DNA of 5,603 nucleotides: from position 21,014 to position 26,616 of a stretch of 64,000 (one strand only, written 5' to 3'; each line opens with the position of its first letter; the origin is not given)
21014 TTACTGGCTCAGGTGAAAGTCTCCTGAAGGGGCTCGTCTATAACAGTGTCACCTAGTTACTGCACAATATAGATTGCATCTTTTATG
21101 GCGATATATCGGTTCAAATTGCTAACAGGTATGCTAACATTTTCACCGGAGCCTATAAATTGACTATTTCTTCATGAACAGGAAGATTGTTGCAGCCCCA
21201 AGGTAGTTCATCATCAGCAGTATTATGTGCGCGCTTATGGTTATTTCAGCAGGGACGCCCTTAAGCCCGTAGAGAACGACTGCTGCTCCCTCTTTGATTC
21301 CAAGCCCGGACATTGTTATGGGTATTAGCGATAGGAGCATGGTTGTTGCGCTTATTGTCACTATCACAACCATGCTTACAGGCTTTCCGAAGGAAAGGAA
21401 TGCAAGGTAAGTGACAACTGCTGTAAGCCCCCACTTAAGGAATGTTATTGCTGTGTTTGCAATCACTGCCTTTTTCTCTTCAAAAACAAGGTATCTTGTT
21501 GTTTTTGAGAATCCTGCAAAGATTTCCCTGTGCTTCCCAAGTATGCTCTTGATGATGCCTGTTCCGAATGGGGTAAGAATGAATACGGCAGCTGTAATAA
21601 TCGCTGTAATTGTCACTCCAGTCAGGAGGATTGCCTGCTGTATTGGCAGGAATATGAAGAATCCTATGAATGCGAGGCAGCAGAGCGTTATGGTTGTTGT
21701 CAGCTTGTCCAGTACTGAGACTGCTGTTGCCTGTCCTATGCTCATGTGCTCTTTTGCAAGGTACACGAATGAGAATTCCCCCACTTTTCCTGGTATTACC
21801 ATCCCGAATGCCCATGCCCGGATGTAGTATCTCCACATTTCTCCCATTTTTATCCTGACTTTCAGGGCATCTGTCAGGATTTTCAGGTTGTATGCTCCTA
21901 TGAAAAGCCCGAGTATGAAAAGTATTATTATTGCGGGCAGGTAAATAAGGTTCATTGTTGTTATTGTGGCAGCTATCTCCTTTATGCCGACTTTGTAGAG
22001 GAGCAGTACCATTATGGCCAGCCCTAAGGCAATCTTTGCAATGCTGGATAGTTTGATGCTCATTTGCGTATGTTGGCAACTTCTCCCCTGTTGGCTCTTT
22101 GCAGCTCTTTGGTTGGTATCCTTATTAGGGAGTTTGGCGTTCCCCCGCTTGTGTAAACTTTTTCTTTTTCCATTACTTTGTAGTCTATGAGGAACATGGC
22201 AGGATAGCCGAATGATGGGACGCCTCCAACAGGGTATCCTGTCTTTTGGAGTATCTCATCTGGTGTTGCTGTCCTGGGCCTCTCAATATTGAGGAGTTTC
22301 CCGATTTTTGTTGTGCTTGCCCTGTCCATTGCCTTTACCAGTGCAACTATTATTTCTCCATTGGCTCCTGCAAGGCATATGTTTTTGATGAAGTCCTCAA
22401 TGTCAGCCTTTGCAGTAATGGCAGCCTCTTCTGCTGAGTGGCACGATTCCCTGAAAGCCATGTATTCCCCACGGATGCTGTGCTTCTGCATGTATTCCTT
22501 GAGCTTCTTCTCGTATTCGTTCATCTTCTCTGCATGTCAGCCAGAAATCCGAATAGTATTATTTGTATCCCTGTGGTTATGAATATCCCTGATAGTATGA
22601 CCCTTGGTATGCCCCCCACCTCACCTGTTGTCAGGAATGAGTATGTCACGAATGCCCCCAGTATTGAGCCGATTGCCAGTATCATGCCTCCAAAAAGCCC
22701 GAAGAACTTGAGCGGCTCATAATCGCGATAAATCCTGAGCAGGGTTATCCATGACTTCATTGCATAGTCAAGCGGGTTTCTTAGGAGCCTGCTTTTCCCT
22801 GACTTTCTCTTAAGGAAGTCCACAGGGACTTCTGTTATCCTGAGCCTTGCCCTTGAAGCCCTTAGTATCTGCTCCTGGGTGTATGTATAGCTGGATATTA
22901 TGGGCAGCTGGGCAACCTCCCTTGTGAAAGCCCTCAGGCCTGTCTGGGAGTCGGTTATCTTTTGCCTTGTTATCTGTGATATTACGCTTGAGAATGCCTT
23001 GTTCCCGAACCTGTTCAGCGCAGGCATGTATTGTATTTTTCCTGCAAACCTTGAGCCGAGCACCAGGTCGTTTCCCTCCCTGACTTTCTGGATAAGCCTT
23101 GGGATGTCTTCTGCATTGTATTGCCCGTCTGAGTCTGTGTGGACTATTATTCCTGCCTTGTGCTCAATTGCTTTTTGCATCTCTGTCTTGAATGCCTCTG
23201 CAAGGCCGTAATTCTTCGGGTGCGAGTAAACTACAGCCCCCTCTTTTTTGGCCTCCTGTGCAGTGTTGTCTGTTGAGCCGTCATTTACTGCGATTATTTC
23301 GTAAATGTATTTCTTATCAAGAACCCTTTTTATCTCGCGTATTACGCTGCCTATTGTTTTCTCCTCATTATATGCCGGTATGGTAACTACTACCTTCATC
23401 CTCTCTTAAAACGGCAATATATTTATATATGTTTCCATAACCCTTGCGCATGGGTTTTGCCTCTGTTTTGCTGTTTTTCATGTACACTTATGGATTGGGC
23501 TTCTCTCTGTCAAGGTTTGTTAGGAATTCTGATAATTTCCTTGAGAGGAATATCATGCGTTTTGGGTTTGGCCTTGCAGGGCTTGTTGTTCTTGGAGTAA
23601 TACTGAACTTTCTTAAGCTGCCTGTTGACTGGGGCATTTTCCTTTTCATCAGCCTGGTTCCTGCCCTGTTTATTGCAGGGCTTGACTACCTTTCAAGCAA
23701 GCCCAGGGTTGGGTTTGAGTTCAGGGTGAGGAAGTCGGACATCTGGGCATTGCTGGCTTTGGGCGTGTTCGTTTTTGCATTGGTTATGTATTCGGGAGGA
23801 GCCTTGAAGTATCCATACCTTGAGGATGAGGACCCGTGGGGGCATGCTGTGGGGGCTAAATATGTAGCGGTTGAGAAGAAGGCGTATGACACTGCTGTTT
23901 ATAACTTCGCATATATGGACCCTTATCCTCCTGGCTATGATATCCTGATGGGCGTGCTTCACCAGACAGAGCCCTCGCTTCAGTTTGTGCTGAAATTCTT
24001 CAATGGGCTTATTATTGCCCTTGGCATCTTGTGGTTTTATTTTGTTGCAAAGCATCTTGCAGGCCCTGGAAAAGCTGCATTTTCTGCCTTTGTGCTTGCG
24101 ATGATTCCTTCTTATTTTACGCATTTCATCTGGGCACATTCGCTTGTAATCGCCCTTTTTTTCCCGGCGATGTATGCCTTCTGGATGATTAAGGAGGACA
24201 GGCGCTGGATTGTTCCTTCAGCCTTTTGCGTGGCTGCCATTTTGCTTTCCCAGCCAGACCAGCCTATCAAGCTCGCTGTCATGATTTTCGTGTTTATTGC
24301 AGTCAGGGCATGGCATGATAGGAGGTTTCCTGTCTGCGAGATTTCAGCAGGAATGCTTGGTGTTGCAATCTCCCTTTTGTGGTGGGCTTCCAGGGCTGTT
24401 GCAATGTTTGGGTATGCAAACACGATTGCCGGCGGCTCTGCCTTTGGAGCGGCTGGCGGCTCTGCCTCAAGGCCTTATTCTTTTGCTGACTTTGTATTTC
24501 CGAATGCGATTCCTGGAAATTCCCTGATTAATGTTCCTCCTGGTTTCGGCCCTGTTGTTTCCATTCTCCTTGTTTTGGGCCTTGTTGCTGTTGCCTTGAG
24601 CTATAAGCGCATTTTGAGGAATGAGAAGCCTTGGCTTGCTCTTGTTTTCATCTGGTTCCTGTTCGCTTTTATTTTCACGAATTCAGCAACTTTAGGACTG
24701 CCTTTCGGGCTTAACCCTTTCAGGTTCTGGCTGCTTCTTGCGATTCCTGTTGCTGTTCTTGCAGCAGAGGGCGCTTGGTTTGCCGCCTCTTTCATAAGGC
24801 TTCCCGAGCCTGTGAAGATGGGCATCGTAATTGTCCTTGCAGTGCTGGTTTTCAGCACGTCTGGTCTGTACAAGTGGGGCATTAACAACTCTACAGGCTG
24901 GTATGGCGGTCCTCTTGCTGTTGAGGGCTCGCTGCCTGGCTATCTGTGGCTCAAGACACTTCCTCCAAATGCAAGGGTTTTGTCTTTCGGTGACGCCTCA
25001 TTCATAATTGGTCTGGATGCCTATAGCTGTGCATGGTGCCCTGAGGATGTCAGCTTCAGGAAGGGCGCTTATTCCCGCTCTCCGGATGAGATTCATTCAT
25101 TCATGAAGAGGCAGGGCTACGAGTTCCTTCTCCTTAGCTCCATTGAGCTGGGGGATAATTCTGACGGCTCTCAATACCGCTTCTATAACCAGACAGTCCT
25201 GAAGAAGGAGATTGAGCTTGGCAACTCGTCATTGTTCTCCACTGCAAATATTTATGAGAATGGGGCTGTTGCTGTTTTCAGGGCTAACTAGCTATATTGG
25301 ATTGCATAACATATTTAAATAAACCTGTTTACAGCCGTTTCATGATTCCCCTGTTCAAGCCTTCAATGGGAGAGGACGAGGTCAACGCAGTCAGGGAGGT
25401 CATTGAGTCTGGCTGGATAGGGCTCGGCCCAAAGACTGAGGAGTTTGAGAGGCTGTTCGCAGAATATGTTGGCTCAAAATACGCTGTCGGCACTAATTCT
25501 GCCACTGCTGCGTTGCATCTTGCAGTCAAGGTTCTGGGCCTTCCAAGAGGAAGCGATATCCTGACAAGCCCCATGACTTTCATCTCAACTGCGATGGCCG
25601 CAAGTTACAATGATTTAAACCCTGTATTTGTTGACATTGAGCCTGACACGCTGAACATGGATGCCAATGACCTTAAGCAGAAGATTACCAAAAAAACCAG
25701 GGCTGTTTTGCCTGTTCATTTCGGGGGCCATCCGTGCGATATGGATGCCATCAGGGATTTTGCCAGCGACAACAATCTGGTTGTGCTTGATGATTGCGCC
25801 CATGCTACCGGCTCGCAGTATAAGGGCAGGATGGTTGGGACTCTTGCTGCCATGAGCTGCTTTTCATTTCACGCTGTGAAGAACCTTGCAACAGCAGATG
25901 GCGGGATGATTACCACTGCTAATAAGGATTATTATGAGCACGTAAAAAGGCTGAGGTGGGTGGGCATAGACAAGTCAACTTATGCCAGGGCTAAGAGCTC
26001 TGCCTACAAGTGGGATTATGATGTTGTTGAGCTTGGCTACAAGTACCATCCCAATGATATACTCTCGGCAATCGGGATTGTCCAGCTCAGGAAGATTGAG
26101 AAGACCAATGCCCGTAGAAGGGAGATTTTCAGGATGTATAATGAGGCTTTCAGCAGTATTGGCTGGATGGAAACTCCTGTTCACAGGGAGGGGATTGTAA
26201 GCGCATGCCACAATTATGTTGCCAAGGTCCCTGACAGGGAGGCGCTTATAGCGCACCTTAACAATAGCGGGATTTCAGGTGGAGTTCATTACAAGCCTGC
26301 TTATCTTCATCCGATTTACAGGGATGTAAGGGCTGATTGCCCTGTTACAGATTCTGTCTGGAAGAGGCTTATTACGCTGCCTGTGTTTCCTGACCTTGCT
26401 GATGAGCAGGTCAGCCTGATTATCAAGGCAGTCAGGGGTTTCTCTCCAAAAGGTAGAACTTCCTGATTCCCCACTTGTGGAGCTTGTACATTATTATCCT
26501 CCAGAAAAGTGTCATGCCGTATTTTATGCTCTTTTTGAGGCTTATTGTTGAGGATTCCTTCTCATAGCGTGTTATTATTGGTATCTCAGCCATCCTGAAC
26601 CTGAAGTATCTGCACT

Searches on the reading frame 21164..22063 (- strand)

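Call 23: search_protein_families(library=pfam, proteins=[window:21164-22063:-])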
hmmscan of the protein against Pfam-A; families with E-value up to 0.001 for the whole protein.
window:21164-22063:- (299 aa): 1 family
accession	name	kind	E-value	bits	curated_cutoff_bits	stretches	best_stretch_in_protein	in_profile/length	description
PF03706.18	LPG_synthase_TM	-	1.5e-35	123.6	33.4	1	8-281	2-289/302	Lysylphosphatidylglycerol synthase TM region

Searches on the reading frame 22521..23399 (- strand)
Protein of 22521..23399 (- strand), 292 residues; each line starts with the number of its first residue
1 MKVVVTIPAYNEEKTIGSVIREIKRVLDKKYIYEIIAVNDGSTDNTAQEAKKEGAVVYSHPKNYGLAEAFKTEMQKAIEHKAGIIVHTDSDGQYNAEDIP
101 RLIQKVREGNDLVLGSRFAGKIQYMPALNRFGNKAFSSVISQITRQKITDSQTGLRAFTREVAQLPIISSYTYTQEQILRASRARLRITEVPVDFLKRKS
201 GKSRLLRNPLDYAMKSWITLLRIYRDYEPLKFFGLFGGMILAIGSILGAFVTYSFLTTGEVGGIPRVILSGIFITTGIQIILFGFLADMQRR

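Call 23: search_protein_families(library=pfam, proteins=[window:22521-23399:-])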
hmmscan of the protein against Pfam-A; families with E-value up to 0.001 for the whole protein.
window:22521-23399:- (292 aa): 1 family
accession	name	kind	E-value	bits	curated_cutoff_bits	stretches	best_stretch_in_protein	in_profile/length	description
PF00535.33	Glycos_transf_2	-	4.7e-23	82.4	23.3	1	5-162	2-163/168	Glycosyl transferase family 2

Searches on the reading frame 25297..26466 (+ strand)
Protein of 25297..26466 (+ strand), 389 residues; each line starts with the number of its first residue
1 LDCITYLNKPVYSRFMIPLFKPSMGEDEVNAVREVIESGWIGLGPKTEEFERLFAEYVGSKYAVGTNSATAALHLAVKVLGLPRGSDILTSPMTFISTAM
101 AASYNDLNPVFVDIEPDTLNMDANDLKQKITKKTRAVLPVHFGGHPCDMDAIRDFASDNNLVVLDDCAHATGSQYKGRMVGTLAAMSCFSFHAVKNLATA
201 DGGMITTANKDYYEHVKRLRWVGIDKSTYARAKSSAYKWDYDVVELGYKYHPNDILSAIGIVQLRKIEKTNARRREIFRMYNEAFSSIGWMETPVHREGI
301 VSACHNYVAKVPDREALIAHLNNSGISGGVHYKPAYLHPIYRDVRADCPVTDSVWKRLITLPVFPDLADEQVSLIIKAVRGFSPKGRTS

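Call 23: search_protein_families(library=pfam, proteins=[window:25297-26466:+])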
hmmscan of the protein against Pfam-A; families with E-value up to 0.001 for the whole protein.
window:25297-26466:+ (389 aa): 3 families
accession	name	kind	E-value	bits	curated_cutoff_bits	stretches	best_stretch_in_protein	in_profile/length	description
PF01041.23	DegT_DnrJ_EryC1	-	3.3e-111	372.4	19.8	1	23-380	2-360/360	DegT/DnrJ/EryC1/StrS aminotransferase family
PF00155.27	Aminotran_1_2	-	1.3e-05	25.1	19.7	1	48-170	45-189/361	Aminotransferase class I and II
PF01212.27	Beta_elim_lyase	-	0.00023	21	27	1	45-166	32-168/288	Beta-eliminating lyase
